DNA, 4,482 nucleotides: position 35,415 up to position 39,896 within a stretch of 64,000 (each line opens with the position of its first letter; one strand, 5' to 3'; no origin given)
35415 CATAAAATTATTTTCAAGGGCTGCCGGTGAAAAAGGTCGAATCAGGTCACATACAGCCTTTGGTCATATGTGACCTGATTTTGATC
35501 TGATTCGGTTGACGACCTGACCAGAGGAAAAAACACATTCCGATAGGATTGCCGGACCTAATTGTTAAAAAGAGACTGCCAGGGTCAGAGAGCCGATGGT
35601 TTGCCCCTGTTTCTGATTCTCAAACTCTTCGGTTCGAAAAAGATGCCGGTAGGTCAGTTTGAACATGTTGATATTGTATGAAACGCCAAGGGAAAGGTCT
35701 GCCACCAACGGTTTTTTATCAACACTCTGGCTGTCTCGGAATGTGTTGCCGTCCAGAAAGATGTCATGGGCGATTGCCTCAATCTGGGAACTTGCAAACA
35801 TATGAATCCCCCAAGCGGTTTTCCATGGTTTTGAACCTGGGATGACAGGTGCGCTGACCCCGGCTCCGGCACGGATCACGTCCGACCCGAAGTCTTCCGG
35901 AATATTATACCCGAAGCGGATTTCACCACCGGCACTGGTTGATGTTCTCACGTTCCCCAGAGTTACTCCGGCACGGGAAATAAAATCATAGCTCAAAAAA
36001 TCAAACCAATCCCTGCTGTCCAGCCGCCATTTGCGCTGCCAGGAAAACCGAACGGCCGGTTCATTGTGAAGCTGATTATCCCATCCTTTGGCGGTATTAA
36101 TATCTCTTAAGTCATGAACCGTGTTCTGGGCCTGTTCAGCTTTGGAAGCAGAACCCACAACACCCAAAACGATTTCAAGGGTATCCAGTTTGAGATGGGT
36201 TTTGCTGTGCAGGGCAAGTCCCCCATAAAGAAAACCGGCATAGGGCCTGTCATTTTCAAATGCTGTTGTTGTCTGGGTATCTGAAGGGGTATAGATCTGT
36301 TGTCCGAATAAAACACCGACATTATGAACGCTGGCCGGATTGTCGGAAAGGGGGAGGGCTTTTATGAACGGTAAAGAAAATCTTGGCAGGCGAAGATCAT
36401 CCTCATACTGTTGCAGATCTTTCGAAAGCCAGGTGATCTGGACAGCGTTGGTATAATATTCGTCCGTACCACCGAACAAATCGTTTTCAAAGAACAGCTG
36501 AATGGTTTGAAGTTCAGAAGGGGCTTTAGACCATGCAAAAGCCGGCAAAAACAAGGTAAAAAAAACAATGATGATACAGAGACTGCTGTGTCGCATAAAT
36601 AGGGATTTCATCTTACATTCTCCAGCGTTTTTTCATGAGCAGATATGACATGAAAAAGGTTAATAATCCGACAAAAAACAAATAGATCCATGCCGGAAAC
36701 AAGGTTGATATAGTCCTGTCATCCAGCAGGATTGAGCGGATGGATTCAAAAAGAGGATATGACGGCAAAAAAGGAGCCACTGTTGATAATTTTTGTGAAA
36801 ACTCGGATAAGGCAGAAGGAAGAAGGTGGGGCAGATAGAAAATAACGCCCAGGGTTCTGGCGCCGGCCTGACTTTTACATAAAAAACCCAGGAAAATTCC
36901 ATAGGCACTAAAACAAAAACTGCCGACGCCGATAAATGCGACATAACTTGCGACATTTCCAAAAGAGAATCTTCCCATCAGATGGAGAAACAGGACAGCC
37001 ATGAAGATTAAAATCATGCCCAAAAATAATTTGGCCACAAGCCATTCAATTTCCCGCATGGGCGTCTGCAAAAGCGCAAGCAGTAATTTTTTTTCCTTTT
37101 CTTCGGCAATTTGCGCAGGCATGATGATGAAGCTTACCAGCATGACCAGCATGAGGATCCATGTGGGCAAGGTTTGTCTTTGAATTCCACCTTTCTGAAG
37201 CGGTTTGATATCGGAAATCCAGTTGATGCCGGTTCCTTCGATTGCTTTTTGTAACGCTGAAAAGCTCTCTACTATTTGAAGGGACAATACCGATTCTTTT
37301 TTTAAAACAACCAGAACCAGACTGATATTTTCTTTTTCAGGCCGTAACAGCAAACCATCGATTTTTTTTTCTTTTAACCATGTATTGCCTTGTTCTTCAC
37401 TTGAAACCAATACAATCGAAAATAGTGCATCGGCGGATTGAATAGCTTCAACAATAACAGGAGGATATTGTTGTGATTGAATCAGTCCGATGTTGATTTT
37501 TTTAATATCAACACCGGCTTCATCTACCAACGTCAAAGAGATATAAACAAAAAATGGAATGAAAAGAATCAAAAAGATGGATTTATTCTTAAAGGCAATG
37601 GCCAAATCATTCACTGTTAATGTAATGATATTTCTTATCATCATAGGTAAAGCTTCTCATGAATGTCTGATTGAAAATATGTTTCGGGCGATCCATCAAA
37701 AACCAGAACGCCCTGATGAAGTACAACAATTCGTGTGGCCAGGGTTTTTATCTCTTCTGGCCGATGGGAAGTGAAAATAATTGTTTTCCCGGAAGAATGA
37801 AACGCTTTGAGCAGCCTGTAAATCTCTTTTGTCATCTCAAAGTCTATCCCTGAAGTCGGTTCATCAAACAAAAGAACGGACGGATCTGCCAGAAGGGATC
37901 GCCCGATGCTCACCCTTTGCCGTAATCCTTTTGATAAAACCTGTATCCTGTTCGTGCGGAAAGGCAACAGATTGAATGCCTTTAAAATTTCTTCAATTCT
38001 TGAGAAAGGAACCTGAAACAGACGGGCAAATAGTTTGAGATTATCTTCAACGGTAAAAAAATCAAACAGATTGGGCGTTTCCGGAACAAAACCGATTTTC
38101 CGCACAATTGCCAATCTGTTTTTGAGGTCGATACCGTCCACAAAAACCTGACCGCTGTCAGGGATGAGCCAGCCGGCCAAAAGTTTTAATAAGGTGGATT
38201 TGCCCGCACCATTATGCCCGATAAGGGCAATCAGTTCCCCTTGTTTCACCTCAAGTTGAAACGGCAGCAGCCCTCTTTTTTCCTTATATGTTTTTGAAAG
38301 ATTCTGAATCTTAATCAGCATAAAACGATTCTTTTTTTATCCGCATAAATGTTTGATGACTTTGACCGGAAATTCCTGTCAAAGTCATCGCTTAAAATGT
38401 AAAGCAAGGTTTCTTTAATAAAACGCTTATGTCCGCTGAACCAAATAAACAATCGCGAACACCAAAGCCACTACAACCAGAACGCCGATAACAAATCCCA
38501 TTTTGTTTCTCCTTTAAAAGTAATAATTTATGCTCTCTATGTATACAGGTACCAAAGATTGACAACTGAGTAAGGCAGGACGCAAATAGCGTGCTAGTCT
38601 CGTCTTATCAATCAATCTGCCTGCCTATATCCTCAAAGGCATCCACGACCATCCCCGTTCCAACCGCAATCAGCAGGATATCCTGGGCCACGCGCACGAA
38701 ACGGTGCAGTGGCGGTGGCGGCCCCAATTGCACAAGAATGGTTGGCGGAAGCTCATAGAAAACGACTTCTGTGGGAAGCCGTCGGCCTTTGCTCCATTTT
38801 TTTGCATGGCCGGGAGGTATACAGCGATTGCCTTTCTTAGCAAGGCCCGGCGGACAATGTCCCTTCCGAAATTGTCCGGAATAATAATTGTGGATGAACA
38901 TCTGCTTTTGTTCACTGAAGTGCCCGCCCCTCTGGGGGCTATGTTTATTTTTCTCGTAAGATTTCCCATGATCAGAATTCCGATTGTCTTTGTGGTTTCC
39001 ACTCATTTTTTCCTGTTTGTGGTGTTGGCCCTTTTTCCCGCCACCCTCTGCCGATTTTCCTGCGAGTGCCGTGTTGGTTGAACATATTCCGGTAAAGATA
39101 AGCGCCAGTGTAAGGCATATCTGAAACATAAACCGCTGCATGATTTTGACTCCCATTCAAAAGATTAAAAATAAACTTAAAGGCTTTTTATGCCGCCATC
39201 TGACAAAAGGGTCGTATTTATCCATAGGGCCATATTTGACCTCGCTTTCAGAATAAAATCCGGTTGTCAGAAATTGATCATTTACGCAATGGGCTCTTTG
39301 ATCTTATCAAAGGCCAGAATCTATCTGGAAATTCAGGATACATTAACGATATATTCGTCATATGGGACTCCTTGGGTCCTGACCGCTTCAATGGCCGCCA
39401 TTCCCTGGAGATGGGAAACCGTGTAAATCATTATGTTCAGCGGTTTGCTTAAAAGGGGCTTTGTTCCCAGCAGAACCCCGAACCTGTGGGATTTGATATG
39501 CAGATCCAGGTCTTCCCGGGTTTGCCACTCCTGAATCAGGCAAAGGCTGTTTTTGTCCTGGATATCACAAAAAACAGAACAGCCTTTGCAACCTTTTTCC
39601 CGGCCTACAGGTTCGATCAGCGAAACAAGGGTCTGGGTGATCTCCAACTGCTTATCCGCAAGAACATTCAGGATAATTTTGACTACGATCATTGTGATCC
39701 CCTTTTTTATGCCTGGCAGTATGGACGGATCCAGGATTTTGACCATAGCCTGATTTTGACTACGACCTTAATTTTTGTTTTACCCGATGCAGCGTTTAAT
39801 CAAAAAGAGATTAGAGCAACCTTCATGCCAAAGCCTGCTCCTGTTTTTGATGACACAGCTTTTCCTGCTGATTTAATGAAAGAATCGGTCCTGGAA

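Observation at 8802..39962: Recurrent 14-bp palindrome arrays (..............) at a fixed ~90-135 bp upstream of five -24/-12 promoter-like elements: a candidate bEBP regulon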

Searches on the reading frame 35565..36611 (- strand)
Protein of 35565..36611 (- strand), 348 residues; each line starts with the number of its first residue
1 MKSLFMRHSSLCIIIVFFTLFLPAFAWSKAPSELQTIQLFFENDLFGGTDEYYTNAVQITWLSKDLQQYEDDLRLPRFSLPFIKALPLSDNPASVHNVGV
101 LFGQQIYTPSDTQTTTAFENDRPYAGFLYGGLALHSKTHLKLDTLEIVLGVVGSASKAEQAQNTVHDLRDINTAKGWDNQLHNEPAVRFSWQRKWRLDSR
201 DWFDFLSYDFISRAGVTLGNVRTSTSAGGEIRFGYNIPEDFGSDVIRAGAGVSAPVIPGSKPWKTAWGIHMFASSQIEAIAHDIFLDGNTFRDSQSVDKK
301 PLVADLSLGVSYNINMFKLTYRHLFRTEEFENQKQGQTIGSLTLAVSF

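Call 64: search_protein_families(library=pfam, proteins=[window:35565-36611:-], max_evalue=0.00001)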
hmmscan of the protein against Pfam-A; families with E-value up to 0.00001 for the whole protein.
window:35565-36611:- (348 aa): 1 family
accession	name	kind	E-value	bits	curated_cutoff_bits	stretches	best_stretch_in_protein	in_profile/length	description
PF09982.15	LpxR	-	2.6e-104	349.1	26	1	17-348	5-323/323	Outer membrane protein LpxR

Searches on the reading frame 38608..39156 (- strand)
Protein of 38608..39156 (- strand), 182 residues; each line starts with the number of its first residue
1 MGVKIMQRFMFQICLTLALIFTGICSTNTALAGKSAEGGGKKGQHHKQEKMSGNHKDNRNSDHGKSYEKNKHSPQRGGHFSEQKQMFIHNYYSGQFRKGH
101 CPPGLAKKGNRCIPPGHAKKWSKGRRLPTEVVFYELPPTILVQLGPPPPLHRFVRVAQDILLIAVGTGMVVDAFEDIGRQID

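Call 13: search_protein_families(library=pfam, proteins=[window:38608-39156:-], max_evalue=0.01)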
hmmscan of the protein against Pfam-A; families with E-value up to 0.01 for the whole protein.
window:38608-39156:- (182 aa): 1 family
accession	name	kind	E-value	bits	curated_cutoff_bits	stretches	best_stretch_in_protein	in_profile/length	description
PF11776.13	RcnB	-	0.00021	21.6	25.9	1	144-172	23-51/51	Nickel/cobalt transporter regulator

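Call 28: search_protein_families(library=ncbifam, proteins=[window:38608-39156:-], max_evalue=0.00001)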
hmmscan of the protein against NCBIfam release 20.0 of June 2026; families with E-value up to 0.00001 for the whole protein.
window:38608-39156:- (182 aa): 1 family
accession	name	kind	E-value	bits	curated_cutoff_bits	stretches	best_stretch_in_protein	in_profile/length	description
NF040487.1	T3SS_CigR_fam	subfamily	6.2e-08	33.1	78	1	27-176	10-145/148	anti-virulence regulator CigR family protein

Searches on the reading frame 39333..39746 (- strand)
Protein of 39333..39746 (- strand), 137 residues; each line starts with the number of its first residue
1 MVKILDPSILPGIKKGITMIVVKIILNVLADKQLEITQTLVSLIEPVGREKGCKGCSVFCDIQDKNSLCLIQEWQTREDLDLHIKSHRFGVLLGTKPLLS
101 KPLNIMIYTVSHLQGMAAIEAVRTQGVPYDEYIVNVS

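Call 13: search_protein_families(library=pfam, proteins=[window:39333-39746:-], max_evalue=0.01)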
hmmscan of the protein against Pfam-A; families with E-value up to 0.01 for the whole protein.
window:39333-39746:- (137 aa): 1 family
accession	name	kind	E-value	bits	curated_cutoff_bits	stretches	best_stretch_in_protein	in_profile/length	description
PF03992.22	ABM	-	1.5e-07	31.9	23.1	1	19-89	1-72/78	Antibiotic biosynthesis monooxygenase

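Call 28: search_protein_families(library=ncbifam, proteins=[window:39333-39692:-], max_evalue=0.00001)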
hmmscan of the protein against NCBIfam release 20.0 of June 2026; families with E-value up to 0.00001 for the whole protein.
window:39333-39692:- (119 aa): 0 families
